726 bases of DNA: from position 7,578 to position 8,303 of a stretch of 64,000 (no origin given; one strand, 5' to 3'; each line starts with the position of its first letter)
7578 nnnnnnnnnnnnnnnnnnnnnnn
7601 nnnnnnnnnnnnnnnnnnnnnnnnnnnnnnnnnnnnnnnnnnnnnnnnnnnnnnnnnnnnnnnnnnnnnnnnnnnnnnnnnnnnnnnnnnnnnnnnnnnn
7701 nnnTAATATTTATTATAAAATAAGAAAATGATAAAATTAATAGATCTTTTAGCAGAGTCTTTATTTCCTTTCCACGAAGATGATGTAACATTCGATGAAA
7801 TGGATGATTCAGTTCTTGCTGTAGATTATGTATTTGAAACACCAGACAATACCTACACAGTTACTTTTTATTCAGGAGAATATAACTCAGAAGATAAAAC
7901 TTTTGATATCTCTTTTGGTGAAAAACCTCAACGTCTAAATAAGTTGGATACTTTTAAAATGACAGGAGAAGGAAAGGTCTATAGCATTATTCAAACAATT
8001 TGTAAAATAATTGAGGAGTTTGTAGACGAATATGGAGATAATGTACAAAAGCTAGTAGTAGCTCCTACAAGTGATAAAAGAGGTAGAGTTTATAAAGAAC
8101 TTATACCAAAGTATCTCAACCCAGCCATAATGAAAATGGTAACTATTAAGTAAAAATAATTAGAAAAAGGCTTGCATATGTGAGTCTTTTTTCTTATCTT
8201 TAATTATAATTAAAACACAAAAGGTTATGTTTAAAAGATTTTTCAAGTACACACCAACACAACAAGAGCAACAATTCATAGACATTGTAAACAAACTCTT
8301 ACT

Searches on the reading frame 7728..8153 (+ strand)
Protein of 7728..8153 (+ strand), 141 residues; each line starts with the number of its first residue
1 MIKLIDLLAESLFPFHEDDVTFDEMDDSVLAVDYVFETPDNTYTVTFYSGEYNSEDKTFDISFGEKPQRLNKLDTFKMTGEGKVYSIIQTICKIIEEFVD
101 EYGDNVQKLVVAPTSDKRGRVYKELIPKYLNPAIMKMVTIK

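Call 43: search_protein_families(library=pfam, proteins=[window:7728-8153:+], max_evalue=0.001)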
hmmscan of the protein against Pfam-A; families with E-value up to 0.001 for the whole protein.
window:7728-8153:+ (141 aa): 1 family
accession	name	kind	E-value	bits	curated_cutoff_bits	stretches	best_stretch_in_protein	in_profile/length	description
PF22028.2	DUF6934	-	5.4e-06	26.9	27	1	51-132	37-113/145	Family of unknown function (DUF6934)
